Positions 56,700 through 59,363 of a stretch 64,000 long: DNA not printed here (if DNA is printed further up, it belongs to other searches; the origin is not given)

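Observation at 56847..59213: Glycyl radical enzyme with a hydroxyproline-dehydratase-like active site, in a sugar-regulated operon, with no activase within 64 kb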

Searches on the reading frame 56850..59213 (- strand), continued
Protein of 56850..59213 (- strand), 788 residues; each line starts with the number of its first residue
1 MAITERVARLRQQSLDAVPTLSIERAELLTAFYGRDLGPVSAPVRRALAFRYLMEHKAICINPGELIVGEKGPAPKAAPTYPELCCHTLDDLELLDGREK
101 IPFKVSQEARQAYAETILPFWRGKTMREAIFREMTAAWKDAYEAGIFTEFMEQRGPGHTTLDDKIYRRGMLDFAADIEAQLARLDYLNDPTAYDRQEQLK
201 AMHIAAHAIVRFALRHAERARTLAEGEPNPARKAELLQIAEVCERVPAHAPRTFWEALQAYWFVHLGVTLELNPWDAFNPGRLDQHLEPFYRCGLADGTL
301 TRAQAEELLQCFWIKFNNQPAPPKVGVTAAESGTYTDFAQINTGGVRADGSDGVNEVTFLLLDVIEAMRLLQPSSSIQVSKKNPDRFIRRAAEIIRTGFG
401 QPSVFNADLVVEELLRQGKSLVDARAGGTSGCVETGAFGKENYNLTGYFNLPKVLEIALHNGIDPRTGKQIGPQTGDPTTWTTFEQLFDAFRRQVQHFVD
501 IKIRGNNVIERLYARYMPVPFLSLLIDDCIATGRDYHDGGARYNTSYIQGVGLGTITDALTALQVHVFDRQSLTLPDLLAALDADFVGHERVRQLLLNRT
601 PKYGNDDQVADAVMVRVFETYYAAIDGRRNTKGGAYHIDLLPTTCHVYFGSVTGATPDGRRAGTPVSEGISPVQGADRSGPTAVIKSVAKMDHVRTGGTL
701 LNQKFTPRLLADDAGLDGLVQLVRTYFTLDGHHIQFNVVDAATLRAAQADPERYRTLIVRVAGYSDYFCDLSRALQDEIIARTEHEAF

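Call 17: find_related_loci(query=window:56850-59213:-, collection=genome_contigs, flank=10000)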
Query window:56850-59213:- (788 aa) in genome_contigs; peptide patterns used: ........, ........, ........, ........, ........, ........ (x = any residue, [..] = any of these).
600 stretches matched a pattern (row limit reached: there are more); 598 encode a relative of the query (tblastn E <= 1e-3); the best 80 are kept; 80 distinct loci.
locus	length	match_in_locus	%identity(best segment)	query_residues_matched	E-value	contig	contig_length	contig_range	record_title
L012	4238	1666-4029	78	1-788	0e+0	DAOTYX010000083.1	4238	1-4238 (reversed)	MAG TPA_asm: Anaerolineae bacterium isolate H33_443 k95_859661, whole genome shotgun sequence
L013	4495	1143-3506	77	1-788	0e+0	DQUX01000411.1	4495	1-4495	MAG TPA_asm: Anaerolineales bacterium isolate SZUA-1492 k95_19149, whole genome shotgun sequence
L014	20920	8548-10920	76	1-788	0e+0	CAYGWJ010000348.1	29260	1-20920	MAG TPA_asm: uncultured Anaerolineae bacterium isolate ERP119294_co2_411 genome assembly, contig: k141_3679615, whole ge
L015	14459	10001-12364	76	1-788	0e+0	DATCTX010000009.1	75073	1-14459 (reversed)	MAG TPA_asm: Anaerolineaceae bacterium isolate SMAG_U7342 k141_95900, whole genome shotgun sequence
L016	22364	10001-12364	75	1-788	0e+0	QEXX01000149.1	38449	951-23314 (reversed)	MAG: Anaerolineae bacterium isolate Nak19 k99_436976, whole genome shotgun sequence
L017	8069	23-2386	76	1-788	0e+0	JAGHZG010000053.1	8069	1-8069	MAG: Chloroflexota bacterium isolate 626A.7 NODE_1239_length_8069_cov_5.399925, whole genome shotgun sequence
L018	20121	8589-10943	77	1-785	0e+0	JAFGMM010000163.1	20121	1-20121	MAG: Anaerolineae bacterium isolate Zod_Metabat.474 k87_6367569, whole genome shotgun sequence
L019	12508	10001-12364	76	1-788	0e+0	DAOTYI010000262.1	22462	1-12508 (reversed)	MAG TPA_asm: Anaerolineae bacterium isolate H23_320 k115_469085, whole genome shotgun sequence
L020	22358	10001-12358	76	3-788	0e+0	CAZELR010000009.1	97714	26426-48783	MAG TPA_asm: uncultured Anaerolineales bacterium isolate binchicken_co115_154 genome assembly, contig: NODE_409_length_9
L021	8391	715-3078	76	1-788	0e+0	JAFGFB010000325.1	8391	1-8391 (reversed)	MAG: Anaerolineae bacterium isolate Zod_Metabat.1288 k87_14843137, whole genome shotgun sequence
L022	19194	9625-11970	75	1-786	0e+0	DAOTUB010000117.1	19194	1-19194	MAG TPA_asm: Anaerolineae bacterium isolate F17_41 k129_108448, whole genome shotgun sequence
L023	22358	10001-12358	75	3-788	0e+0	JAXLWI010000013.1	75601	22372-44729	MAG: Anaerolineae bacterium isolate STL-CHL19 C2.143.fa-13, whole genome shotgun sequence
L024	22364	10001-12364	74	1-788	0e+0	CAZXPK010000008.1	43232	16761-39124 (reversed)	MAG TPA_asm: uncultured Anaerolineaceae bacterium isolate binchicken_co33_109 genome assembly, contig: NODE_655_length_4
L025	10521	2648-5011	74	1-788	0e+0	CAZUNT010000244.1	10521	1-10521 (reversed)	MAG TPA_asm: uncultured Caldilineaceae bacterium isolate binchicken_co7_199 genome assembly, contig: NODE_7437_length_10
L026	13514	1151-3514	76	1-788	0e+0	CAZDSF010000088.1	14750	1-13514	MAG TPA_asm: uncultured Anaerolineales bacterium isolate binchicken_co26_174 genome assembly, contig: NODE_5295_length_1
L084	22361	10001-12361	69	1-788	0e+0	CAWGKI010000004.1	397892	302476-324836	MAG: Terriglobia bacterium isolate MFD05705.bin.2.141 genome assembly, contig: contig_19904, whole genome shotgun sequen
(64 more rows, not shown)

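Call 44: list_cluster_members(proteins=[P0001, P0002, P0018, P0006, P0121, P0085])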
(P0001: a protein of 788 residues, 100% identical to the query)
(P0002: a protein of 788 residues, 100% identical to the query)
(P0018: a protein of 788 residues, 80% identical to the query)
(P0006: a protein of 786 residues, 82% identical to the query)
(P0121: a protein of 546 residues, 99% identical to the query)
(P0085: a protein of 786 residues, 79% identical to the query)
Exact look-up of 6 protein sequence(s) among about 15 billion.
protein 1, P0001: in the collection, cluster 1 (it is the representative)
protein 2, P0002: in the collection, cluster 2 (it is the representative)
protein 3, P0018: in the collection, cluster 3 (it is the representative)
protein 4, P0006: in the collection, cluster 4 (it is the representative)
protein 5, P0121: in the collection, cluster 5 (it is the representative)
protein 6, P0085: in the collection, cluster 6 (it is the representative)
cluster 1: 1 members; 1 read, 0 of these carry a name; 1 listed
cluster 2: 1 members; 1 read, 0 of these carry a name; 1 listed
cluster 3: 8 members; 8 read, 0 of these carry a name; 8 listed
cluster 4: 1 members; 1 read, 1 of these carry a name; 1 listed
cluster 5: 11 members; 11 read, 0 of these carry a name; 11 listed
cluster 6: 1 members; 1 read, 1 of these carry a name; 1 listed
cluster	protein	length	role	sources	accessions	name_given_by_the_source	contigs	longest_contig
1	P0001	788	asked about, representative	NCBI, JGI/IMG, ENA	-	-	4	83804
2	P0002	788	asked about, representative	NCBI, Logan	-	-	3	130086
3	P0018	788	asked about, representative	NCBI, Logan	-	-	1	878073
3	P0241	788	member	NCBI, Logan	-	-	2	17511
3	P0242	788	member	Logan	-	-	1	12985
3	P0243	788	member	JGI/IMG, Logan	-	-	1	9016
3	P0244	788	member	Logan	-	-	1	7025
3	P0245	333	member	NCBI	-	-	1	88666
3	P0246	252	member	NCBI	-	-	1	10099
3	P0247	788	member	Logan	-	-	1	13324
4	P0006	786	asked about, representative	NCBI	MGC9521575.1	MAG: trans-4-hydroxy-L-proline dehydratase [Anaerolineae bacterium]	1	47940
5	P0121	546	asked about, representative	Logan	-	-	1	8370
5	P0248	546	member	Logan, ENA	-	-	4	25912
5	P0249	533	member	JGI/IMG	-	-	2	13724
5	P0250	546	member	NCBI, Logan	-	-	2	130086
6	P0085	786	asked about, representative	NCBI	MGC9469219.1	MAG: trans-4-hydroxy-L-proline dehydratase [Anaerolineae bacterium]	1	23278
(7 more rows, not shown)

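Call 65: search_protein_families(library=pfam, proteins=[L084:1805-4081:+, L084:4720-5967:+, L084:6062-8539:-, L084:12509-14797:-, L084:15176-17617:-, L084:17833-19875:+, L084:20374-21738:-], max_evalue=0.001)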
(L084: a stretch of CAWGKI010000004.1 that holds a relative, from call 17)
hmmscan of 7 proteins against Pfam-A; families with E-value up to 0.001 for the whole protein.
L084:1805-4081:+ (759 aa): 3 families
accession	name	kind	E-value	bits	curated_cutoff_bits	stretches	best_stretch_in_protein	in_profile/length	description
PF02518.31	HATPase_c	-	6.7e-27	94.6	26.4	1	481-602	1-110/111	Histidine kinase-, DNA gyrase B-, and HSP90-like ATPase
PF00072.30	Response_reg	-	3e-26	92.2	30.2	1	633-747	1-111/111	Response regulator receiver domain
PF00512.31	HisKA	-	2.6e-19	69.5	26.9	1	369-434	1-66/66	His Kinase A (phospho-acceptor) domain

L084:4720-5967:+ (416 aa): 4 families
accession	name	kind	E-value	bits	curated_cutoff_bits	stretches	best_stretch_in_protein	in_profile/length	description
PF01408.29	GFO_IDH_MocA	-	2.8e-18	67.2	24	1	50-167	2-119/120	Oxidoreductase family, NAD-binding Rossmann fold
PF22725.1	GFO_IDH_MocA_C3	-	1.4e-14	54.6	27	1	231-331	23-123/124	GFO/IDH/MocA C-terminal domain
PF02894.22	GFO_IDH_MocA_C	-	7.7e-11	42.6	22.9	1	231-341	20-137/218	Oxidoreductase family, C-terminal alpha/beta domain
PF19051.5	GFO_IDH_MocA_C2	-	1.4e-10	41.6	23.3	1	201-413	33-234/254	Oxidoreductase family, C-terminal alpha/beta domain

L084:6062-8539:- (826 aa): 10 families
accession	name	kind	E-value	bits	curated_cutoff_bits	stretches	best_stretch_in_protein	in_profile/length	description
PF08245.18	Mur_ligase_M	-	7e-21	75.5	24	1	433-645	1-200/200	Mur ligase middle domain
PF02875.26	Mur_ligase_C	-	1.1e-13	52.5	28.4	1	672-797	2-123/127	Mur ligase, glutamate ligase domain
PF08443.16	RimK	-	1.3e-13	51.5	21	2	160-264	1-106/188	RimK-like ATP-grasp domain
PF02786.22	CPSase_L_D2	-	1.9e-09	37.8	19.8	1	162-291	1-122/211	Carbamoyl-phosphate synthase L chain, ATP binding domain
PF13549.11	ATP-grasp_5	-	1.4e-05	25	27.6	1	165-233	14-87/221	ATP-grasp domain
PF02222.28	ATP-grasp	-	2e-05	24.8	27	1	168-244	1-77/179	ATP-grasp domain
PF02955.21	GSH-S_ATP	-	0.00016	21.6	23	0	199-267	33-106/175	Prokaryotic glutathione synthetase, ATP-grasp domain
PF07478.18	Dala_Dala_lig_C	-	0.0002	21.4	24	0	169-256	1-95/204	D-ala D-ala ligase C-terminus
PF19842.5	YqeC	-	0.00028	21.6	27.6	1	432-513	2-73/145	YqeC protein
PF01071.24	GARS_A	-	0.00062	20.1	27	0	162-252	2-98/194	Phosphoribosylglycinamide synthetase, ATP-grasp (A) domain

L084:12509-14797:- (763 aa): 3 families
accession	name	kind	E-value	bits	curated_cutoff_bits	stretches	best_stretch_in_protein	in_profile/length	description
PF02065.24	Melibiase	-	1.8e-113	379.5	27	1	323-667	2-347/347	Melibiase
PF16875.11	Glyco_hydro_36N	-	3e-51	174.8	27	1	88-318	2-253/253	Glycosyl hydrolase family 36 N-terminal domain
PF16874.11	Glyco_hydro_36C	-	3.6e-06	27.8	27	1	681-719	2-40/77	Glycosyl hydrolase family 36 C-terminal domain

L084:15176-17617:- (814 aa): 6 families
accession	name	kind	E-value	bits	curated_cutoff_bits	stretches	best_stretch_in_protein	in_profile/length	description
PF07944.18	Beta-AFase-like_GH127_cat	-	1.2e-115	387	24.9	1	48-431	1-375/376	Beta-L-arabinofuranosidase, GH127 catalytic domain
PF20736.2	Glyco_hydro127M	-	6.8e-27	93.9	24.2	1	442-554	2-95/95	Beta-L-arabinofuranosidase, GH127 middle domain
PF20737.2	Glyco_hydro127C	-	1.9e-25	88.8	23.7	1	556-662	1-71/71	Glycoside hydrolase family 127 C-terminal domain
PF00754.31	F5_F8_type_C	-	2.7e-07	31.2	28.2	1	685-800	9-117/127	F5/8 type C domain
PF22633.2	F5_F8_type_C_2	-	9.6e-06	26.6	27.8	1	711-794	12-91/91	NedA-like, galactose-binding domain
PF07470.19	Glyco_hydro_88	-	0.0008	18.9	26.6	0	167-256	23-103/352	Glycosyl Hydrolase Family 88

L084:17833-19875:+ (681 aa): 3 families
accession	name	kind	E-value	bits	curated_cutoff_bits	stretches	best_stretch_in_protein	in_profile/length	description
PF07944.18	Beta-AFase-like_GH127_cat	-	1.7e-112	376.6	24.9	1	98-471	1-375/376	Beta-L-arabinofuranosidase, GH127 catalytic domain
PF20736.2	Glyco_hydro127M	-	9.4e-28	96.6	24.2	1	482-576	2-95/95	Beta-L-arabinofuranosidase, GH127 middle domain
PF16375.10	DUF4986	-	0.00018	22.5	29.5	1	628-678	29-84/84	Domain of unknown function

L084:20374-21738:- (455 aa): 1 family
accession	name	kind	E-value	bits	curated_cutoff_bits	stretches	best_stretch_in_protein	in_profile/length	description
PF16257.11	UxaE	-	3.4e-46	158.3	27.1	1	37-415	72-432/475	tagaturonate epimerase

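Call 74: search_protein_families(library=pfam, proteins=[L020:1117-2937:+, L020:2989-4815:+, L020:5272-6489:-, L020:6440-7645:-, L020:8446-9339:+, L020:9358-9966:+, L020:13292-14464:+, L020:14557-15849:-, L020:15849-16937:-, L020:8-733:+], max_evalue=0.001)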
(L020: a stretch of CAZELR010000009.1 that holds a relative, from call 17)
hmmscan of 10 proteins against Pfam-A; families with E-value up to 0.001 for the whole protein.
L020:1117-2937:+ (607 aa): 3 families
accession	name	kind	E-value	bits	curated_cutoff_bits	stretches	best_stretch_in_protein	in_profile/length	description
PF07944.18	Beta-AFase-like_GH127_cat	-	1.9e-73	248.1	24.9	1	4-386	52-374/376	Beta-L-arabinofuranosidase, GH127 catalytic domain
PF20737.2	Glyco_hydro127C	-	1.1e-17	63.9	23.7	1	508-599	3-71/71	Glycoside hydrolase family 127 C-terminal domain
PF20736.2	Glyco_hydro127M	-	6.5e-17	61.9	24.2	1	398-503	2-94/95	Beta-L-arabinofuranosidase, GH127 middle domain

L020:2989-4815:+ (609 aa): 4 families
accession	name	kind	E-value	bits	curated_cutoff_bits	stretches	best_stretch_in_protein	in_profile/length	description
PF02837.24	Glyco_hydro_2_N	-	7.1e-15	55.8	28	1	93-204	66-169/169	Glycosyl hydrolases family 2, sugar binding domain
PF22666.2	Glyco_hydro_2_N2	-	5.9e-10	39.9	27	1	91-180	47-132/167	Glycosyl hydrolase 2 galactose-binding domain-like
PF00703.27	Glyco_hydro_2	-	9.9e-08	33.2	23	1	207-295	2-109/109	Glycosyl hydrolases family 2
PF02836.23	Glyco_hydro_2_C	-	1.4e-07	31.4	21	1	340-476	38-163/302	Glycosyl hydrolases family 2, TIM barrel domain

L020:5272-6489:- (406 aa): 0 families

L020:6440-7645:- (402 aa): 1 family
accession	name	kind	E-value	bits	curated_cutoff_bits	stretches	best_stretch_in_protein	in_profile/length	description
PF07690.21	MFS_1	-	8.1e-42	143.8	33.4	2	34-309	6-291/347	Major Facilitator Superfamily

L020:8446-9339:+ (298 aa): 13 families
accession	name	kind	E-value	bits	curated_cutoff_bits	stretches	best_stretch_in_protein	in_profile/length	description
PF04055.27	Radical_SAM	-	6.9e-19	69.1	29.5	1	93-232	14-161/166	Radical SAM superfamily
PF00037.32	Fer4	-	4.3e-14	52.1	21.1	2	49-71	2-24/24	4Fe-4S binding domain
PF13353.11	Fer4_12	-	4.1e-12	47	22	2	16-52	2-38/137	4Fe-4S single cluster domain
PF12797.12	Fer4_2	-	4e-09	36.3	24.5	1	48-67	3-22/22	4Fe-4S binding domain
PF12837.12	Fer4_6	-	1.8e-07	31.2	25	1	50-70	4-24/24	4Fe-4S binding domain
PF13187.11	Fer4_9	-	1.3e-06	28.8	27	1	54-95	1-49/52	4Fe-4S dicluster domain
PF12838.12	Fer4_7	-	1.4e-06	29.1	27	1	54-96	1-51/52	4Fe-4S dicluster domain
PF13484.11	Fer4_16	-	5.9e-06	27.4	30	1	54-71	1-18/66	4Fe-4S double cluster binding domain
PF13237.11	Fer4_10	-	8.1e-06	26.1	25.5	1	48-93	2-52/53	4Fe-4S dicluster domain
PF14697.11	Fer4_21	-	1.3e-05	25.7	35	1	50-93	3-51/59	4Fe-4S dicluster domain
PF12800.12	Fer4_4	-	2.3e-05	24.8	24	1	53-67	2-16/17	4Fe-4S binding domain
PF13183.11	Fer4_8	-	3.8e-05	24.6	27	0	53-66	3-16/68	4Fe-4S dicluster domain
PF12798.12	Fer4_3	-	0.00019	22.5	27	0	55-69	1-15/15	4Fe-4S binding domain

L020:9358-9966:+ (203 aa): 1 family
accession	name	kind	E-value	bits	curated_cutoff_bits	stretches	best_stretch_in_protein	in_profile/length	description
PF00300.27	His_Phos_1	-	3.9e-41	141.3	21.7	1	3-198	1-191/194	Histidine phosphatase superfamily (branch 1)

L020:13292-14464:+ (391 aa): 1 family
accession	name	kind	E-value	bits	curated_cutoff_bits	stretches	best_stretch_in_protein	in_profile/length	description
PF00285.26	Citrate_synt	-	3e-131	438.2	27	1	19-372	1-356/357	Citrate synthase, C-terminal domain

L020:14557-15849:- (431 aa): 2 families
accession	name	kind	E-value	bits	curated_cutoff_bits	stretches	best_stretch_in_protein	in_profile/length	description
PF13336.12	AcetylCoA_hyd_C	-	4.7e-66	221.9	23.7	1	272-423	1-152/154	Acetyl-CoA hydrolase/transferase C-terminal domain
PF02550.21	AcetylCoA_hydro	-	2.7e-22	80.2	24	1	9-177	8-187/198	Acetyl-CoA hydrolase/transferase N-terminal domain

L020:15849-16937:- (363 aa): 5 families
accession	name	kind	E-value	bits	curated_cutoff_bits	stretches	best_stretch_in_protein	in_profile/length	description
PF01262.27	AlaDh_PNT_C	-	2.6e-74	249.7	23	1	145-352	4-213/214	Alanine dehydrogenase/PNT, C-terminal domain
PF05222.21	AlaDh_PNT_N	-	1.5e-36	126.1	30.4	1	4-138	1-136/136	Alanine dehydrogenase/PNT, N-terminal domain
PF02826.25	2-Hacid_dh_C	-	2.4e-06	27.5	25.1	1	170-268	37-127/178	D-isomer specific 2-hydroxyacid dehydrogenase, NAD binding domain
PF01488.26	Shikimate_DH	-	1.4e-05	25.6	24.3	1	169-268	12-112/138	Shikimate / quinate 5-dehydrogenase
PF02254.24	TrkA_N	-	0.00015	22.5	23.8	1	172-242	1-71/116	TrkA-N domain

L020:8-733:+ (242 aa): 4 families
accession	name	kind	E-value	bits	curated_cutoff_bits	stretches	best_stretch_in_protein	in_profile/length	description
PF07690.21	MFS_1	-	2.1e-22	80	33.4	1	53-237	1-173/347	Major Facilitator Superfamily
PF13347.12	MFS_2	-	1.4e-05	24.2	27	1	39-159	215-336/427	MFS/sugar transport protein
PF01306.25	LacY_symp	-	8.3e-05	22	24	1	51-122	10-81/413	LacY proton/sugar symporter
PF00083.30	Sugar_tr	-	0.00033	20.1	22.3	1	82-232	44-188/452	Sugar (and other) transporter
